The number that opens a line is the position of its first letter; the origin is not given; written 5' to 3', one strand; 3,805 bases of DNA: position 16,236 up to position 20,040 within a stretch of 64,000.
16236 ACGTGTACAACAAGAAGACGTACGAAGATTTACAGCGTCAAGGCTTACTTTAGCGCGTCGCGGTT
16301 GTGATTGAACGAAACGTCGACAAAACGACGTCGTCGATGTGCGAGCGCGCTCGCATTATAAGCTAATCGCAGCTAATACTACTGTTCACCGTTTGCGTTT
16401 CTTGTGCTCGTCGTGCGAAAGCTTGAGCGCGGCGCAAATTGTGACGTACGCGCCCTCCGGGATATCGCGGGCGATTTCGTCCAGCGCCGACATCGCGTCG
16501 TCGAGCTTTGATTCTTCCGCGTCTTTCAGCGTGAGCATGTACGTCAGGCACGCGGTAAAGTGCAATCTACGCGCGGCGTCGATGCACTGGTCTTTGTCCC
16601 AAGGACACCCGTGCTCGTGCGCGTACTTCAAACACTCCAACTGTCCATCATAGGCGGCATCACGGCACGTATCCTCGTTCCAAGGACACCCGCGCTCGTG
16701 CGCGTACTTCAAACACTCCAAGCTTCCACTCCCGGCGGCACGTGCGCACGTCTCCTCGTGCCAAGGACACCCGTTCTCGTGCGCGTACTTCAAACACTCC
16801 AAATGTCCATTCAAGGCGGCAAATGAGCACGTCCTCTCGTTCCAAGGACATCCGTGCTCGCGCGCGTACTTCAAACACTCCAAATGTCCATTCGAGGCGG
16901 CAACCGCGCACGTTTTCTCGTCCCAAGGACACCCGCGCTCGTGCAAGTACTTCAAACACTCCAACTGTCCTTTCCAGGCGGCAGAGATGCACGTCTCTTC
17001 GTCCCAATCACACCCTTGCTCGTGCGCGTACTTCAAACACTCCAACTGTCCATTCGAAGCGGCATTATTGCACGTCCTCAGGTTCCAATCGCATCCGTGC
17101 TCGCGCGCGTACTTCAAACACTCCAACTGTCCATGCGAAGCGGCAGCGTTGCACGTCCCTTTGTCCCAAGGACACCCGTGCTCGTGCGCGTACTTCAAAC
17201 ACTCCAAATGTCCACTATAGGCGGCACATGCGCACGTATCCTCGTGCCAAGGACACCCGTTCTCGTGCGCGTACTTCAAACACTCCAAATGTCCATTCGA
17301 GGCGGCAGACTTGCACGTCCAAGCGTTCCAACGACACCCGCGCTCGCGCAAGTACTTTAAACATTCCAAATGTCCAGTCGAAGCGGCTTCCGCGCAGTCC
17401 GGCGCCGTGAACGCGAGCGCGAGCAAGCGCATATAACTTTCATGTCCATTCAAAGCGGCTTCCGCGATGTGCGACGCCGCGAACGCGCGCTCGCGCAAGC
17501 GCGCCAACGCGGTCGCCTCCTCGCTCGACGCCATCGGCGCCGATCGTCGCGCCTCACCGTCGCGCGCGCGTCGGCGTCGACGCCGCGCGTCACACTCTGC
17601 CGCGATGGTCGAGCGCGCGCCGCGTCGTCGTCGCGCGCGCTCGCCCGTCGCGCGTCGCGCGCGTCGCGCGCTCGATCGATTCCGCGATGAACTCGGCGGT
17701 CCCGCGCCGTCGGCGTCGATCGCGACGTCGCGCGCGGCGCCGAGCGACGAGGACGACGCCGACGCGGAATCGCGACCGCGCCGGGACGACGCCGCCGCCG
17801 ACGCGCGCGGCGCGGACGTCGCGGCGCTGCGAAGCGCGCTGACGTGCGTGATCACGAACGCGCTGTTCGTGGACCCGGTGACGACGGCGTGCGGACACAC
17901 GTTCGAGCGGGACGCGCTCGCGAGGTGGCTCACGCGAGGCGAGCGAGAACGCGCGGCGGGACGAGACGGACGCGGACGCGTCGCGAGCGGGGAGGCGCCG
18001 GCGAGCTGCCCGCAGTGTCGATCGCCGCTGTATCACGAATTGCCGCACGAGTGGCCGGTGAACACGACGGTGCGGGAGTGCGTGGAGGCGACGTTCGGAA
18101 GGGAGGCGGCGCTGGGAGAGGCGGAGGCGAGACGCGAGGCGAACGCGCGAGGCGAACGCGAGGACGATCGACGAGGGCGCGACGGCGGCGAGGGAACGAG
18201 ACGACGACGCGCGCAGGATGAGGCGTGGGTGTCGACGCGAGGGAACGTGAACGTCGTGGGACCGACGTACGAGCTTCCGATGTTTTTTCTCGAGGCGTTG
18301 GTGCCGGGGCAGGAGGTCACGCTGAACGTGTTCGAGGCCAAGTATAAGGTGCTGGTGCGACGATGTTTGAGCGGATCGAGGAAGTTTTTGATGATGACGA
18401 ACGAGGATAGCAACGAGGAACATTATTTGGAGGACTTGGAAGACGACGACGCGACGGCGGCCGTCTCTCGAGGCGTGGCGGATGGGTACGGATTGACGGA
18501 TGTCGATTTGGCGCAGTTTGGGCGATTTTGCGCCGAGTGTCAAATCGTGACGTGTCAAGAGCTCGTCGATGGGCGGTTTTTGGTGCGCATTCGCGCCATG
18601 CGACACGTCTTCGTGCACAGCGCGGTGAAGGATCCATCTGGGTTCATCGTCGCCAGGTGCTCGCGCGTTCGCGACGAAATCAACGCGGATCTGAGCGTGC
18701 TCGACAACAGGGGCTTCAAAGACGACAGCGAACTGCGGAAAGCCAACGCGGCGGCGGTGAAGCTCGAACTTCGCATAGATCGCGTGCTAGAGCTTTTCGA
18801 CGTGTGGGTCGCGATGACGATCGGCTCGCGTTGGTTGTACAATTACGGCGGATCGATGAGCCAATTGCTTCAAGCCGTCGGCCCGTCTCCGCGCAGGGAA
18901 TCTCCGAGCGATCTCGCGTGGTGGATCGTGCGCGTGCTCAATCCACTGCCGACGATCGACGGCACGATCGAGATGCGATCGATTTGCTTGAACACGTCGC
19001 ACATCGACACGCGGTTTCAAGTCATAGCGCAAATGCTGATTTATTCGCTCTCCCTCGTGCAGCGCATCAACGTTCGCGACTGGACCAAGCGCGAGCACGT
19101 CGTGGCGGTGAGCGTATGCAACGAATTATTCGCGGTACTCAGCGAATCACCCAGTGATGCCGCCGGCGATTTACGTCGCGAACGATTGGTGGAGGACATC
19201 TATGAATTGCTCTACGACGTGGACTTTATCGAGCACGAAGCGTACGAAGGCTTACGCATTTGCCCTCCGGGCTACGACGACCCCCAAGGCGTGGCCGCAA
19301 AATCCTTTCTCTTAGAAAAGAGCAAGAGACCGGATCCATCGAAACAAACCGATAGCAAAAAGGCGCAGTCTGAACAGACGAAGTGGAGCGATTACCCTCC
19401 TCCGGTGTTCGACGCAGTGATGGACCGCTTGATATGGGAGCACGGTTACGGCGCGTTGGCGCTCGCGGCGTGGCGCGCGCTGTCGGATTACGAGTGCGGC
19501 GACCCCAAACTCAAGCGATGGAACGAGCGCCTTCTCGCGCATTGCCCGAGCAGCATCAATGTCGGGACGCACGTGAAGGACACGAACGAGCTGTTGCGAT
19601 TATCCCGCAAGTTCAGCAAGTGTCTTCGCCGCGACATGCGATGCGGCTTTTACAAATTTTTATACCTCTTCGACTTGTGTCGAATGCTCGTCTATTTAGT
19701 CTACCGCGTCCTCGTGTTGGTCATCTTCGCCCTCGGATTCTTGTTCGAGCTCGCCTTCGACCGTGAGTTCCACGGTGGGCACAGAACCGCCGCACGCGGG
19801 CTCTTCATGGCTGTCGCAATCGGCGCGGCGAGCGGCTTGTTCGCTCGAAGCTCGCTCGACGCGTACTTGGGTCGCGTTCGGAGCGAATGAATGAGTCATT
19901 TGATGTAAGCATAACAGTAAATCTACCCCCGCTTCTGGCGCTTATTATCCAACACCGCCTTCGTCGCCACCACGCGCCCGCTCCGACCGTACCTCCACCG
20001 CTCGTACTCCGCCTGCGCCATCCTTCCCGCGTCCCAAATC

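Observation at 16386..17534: Ankyrin gene made of ~10 near-identical 99-bp tandem units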

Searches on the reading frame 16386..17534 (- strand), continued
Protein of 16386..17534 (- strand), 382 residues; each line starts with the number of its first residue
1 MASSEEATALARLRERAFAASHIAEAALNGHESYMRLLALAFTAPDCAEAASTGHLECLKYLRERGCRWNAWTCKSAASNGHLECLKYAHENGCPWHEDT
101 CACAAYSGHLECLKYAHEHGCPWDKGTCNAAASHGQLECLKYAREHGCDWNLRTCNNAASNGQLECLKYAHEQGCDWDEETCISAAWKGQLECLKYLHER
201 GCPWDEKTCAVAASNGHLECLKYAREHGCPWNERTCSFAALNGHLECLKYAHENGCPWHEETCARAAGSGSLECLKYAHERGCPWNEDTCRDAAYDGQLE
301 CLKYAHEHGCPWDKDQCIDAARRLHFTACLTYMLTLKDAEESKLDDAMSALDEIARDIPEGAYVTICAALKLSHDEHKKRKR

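Call 49: find_encoding_contigs(protein=P0026, flank=5000, max_places=6)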
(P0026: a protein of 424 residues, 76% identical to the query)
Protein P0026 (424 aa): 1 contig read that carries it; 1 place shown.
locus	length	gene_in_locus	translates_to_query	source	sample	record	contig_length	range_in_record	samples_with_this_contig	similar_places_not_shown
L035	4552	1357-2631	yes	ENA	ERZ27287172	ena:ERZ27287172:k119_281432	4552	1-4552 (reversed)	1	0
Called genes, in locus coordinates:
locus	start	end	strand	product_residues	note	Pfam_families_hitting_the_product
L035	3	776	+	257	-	?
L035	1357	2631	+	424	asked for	PF13637:Ank_4 (faint), PF00023:Ank (faint), PF13606:Ank_3 (faint), PF13857:Ank_5 (faint), PF12796:Ank_2 (weak)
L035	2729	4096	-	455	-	PF16837:SF3A3, PF13297:SDE2_2C, PF11931:SF3a60_Prp9_C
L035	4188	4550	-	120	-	?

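Call 75: search_protein_families(library=ncbifam, proteins=[window:16386-17534:-], max_evalue=0.001)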
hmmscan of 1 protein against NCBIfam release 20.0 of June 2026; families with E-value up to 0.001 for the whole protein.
window:16386-17534:- (382 aa): 1 family
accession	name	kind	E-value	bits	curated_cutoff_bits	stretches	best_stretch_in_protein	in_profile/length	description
TIGR01232.1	lacD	equivalog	0.001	18.4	432.2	0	165-193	258-286/325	tagatose-bisphosphate aldolase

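Call 87: fold_search(model_id=the predicted structure, library=viral)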
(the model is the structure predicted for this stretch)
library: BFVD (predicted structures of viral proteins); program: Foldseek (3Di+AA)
matches with E <= 10: 1409; with E <= 0.001: 599
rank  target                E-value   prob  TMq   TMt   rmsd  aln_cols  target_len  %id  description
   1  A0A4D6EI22            6.9e-28  1.00  0.56  0.46   5.0       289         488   48  Ankyrin repeat domain containing protein [Pandoravirus celtis]
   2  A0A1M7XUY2            2.5e-27  1.00  0.60  0.54   4.6       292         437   44  Ankyrin repeat-containing domain [Cedratvirus A11]
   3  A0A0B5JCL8            1.2e-25  1.00  0.51  0.57   6.8       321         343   40  Ankyrin repeat protein [Pandoravirus inopinatum]
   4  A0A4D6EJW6            6.0e-25  1.00  0.59  0.45   5.3       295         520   42  Ankyrin repeat incomplete domain containing protein [Pandoravirus celtis]
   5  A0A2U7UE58            2.8e-24  1.00  0.45  0.30   8.8       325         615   42  Ankyrin repeat domain containing protein [Pandoravirus macleodensis]
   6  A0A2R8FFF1            3.0e-24  1.00  0.63  0.67   4.4       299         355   40  Ankyrin repeat-containing protein [Brazilian cedratvirus IHUMI]
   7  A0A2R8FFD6            1.2e-23  1.00  0.64  0.76   5.0       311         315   37  Ankyrin repeat-containing protein [Brazilian cedratvirus IHUMI]
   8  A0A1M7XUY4            1.3e-23  1.00  0.64  0.77   2.9       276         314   44  Ankyrin repeat-containing domain [Cedratvirus A11]
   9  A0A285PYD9            2.1e-23  1.00  0.62  0.59   4.6       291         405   41  Ankyrin repeat [Cedratvirus lausannensis]
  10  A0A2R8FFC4            4.4e-23  1.00  0.66  0.57   3.3       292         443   39  Ankyrin repeat-containing protein [Brazilian cedratvirus IHUMI]
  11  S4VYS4                3.6e-22  1.00  0.56  0.42   9.8       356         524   37  Ankyrin repeat domain containing protein [Pandoravirus dulcis]
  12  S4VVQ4                4.7e-22  1.00  0.47  0.45   9.9       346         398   29  Ankyrin repeat domain containing protein [Pandoravirus salinus]
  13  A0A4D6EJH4            1.5e-21  1.00  0.45  0.35  11.8       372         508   30  Ankyrin repeat domain containing protein [Pandoravirus celtis]
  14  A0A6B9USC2            1.7e-21  1.00  0.55  0.77   4.3       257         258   42  (no name in the UniProt tables at hand)
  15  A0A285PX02            2.2e-21  1.00  0.66  0.65   2.3       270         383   41  Ankyrin repeat [Cedratvirus lausannensis]
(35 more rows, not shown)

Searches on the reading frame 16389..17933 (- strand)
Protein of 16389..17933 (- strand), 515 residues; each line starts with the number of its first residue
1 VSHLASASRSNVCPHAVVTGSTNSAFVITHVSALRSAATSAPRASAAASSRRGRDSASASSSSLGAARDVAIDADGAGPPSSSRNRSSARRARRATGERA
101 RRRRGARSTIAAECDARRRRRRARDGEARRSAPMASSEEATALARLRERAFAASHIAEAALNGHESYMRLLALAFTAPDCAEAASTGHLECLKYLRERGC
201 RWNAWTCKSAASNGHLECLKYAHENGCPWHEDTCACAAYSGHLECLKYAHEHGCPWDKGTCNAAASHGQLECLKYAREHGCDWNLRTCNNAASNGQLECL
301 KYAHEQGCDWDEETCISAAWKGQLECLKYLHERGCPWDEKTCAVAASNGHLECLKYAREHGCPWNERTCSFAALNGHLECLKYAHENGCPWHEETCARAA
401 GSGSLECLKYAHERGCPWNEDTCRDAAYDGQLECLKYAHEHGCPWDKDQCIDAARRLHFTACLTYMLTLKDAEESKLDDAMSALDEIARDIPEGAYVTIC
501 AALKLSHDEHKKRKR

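Call 23: find_encoding_contigs(protein=window:16389-17933:-, flank=3000, max_places=6)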
Protein seq(515 aa) (515 aa): no gene with exactly this product is on record in the collection.

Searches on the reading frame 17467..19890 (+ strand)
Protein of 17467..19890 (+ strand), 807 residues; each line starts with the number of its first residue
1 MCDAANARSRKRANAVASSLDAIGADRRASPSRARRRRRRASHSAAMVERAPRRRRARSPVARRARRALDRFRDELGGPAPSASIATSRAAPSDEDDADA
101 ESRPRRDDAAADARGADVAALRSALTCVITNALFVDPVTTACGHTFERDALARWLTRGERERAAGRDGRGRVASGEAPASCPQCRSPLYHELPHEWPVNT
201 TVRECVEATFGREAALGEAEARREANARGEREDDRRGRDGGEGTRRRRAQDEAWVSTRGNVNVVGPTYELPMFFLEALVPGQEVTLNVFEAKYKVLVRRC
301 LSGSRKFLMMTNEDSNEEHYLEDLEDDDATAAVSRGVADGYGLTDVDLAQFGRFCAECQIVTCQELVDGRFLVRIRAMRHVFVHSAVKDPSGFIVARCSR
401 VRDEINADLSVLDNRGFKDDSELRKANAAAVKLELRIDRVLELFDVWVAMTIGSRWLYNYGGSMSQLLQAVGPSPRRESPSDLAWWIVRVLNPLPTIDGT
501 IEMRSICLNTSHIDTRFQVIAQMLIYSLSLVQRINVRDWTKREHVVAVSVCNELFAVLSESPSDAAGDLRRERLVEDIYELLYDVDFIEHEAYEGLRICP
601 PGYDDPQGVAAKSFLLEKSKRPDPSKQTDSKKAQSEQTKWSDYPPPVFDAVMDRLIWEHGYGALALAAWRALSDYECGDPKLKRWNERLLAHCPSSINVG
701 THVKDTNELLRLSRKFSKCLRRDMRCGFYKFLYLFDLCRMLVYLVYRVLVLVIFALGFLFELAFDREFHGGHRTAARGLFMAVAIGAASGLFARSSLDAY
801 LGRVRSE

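Call 74: search_protein_families(library=pfam, proteins=[window:17605-19890:+], max_evalue=0.01)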
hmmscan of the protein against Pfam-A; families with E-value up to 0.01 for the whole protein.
window:17605-19890:+ (761 aa): 4 families
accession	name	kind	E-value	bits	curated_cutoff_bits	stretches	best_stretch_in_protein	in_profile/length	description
PF02190.22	LON_substr_bdg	-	4.5e-09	37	28.7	1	223-422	1-145/200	ATP-dependent protease La (LON) substrate-binding domain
PF11789.14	zf-Nse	-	2.4e-06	27.7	27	1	77-138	10-56/57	Zinc-finger of the MIZ type in Nse subunit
PF13445.12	zf-RING_UBOX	-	0.0001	22.7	25.2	1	81-113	1-31/39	RING-type zinc-finger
PF04564.21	U-box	-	0.00036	21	21.4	1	79-112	5-38/73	U-box domain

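Call 78: find_encoding_contigs(protein=window:17467-19890:+, flank=3000, max_places=8)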
Protein window:17467-19890:+ (807 aa): 9 contigs read that carry it; 8 places shown.
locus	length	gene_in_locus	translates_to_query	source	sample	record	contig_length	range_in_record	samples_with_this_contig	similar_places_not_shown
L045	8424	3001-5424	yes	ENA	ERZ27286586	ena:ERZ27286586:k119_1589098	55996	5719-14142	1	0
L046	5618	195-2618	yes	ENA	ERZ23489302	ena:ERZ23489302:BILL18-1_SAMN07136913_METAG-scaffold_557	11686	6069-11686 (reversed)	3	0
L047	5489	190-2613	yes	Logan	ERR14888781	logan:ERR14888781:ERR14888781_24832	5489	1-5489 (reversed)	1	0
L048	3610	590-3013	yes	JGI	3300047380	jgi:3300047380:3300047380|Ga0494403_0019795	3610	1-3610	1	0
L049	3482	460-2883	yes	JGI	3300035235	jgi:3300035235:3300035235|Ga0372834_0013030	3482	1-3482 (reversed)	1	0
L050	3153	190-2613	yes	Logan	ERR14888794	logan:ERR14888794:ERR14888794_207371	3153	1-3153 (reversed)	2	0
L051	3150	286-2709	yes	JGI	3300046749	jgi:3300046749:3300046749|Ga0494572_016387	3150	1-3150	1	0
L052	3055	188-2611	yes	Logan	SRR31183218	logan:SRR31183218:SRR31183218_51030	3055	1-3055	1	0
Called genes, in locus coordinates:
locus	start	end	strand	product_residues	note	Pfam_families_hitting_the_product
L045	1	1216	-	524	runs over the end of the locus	-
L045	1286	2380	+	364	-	PF25539:Bestrophin_2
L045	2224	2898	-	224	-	-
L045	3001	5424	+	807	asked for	PF11789:zf-Nse (weak), PF02190:LON_substr_bdg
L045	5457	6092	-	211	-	-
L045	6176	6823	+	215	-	PF00702:Hydrolase, PF12710:HAD (weak), PF13419:HAD_2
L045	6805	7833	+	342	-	PF01026:TatD_DNase, PF04909:Amidohydro_2 (weak)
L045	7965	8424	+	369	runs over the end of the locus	PF25539:Bestrophin_2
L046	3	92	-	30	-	?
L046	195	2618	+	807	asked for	PF11789:zf-Nse (weak), PF02190:LON_substr_bdg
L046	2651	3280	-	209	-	-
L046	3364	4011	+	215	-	PF00702:Hydrolase, PF12710:HAD (weak), PF13419:HAD_2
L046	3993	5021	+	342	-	PF01026:TatD_DNase, PF04909:Amidohydro_2 (weak)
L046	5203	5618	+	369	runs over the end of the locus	PF25539:Bestrophin_2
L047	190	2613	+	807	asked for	PF11789:zf-Nse (weak), PF02190:LON_substr_bdg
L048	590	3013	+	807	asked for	PF11789:zf-Nse (weak), PF02190:LON_substr_bdg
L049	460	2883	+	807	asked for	PF11789:zf-Nse (weak), PF02190:LON_substr_bdg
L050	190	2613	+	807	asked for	PF11789:zf-Nse (weak), PF02190:LON_substr_bdg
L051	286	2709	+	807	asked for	PF11789:zf-Nse (weak), PF02190:LON_substr_bdg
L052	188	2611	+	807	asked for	PF11789:zf-Nse (weak), PF02190:LON_substr_bdg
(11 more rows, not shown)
